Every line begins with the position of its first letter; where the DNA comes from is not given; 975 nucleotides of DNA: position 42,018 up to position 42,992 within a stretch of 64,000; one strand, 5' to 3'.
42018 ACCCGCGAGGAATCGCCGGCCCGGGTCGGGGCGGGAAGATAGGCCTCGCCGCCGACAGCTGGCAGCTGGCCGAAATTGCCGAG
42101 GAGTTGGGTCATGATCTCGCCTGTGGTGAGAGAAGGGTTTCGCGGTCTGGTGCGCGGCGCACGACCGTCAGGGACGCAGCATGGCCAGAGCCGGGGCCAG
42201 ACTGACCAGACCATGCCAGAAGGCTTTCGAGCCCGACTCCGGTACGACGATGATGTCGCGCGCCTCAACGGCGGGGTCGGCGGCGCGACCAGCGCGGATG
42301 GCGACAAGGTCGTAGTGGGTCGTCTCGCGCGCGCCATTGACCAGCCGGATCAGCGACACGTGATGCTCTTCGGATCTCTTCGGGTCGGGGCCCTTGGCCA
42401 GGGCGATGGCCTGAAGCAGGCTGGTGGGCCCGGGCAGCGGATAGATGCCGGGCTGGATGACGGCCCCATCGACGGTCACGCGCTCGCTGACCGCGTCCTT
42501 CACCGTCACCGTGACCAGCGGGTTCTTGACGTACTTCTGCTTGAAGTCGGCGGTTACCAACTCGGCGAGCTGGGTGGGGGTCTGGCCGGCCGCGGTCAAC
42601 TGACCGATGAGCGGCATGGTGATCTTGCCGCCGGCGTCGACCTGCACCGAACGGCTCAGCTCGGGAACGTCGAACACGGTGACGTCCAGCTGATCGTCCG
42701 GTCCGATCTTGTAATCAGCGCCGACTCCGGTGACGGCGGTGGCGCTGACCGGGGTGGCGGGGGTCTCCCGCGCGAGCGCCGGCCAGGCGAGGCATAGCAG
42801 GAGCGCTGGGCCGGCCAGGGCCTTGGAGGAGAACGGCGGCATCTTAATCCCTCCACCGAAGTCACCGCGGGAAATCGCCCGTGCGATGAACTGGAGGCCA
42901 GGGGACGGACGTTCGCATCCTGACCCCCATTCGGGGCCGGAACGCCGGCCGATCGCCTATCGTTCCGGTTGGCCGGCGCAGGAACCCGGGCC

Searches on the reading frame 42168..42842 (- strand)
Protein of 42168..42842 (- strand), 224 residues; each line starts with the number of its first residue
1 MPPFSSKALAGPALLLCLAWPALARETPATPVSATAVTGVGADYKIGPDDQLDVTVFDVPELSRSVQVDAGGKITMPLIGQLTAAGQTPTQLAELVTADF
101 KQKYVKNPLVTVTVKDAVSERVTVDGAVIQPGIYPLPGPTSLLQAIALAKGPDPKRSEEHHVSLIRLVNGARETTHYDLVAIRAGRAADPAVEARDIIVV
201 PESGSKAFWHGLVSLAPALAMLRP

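Call 17: search_protein_families(library=pfam, proteins=[window:42168-42842:-], max_evalue=0.00001)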
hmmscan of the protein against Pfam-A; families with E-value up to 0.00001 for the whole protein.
window:42168-42842:- (224 aa): 3 families
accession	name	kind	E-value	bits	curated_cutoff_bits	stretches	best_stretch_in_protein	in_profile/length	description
PF02563.21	Poly_export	-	1.2e-24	86.7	28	1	41-115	4-77/77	Polysaccharide biosynthesis/export protein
PF10531.15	SLBB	-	4e-07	30.2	27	1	121-167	1-46/55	SLBB domain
PF22461.2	SLBB_2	-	4.8e-06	27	27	0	121-200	2-79/79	SLBB domain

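Call 69: search_protein_families(library=ncbifam, proteins=[window:42168-42842:-], max_evalue=1e-8)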
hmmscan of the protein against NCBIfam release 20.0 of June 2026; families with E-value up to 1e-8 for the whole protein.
window:42168-42842:- (224 aa): 4 families
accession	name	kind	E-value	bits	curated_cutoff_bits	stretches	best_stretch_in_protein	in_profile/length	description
TIGR03027.2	pepcterm_export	equivalog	6.3e-26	91.1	180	1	43-203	2-167/169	XrtA/PEP-CTERM system exopolysaccharide export protein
TIGR03028.1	EpsE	equivalog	9.2e-24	84.1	262.65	1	43-200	1-159/239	polysaccharide export protein EpsE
NF041843.1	EpsY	equivalog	9.6e-20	70.7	320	1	41-200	50-210/211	exopolysaccharide export protein EpsY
NF011658.0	PRK15078.1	subfamily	7.6e-12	44.7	333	1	43-213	84-263/380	polysaccharide export protein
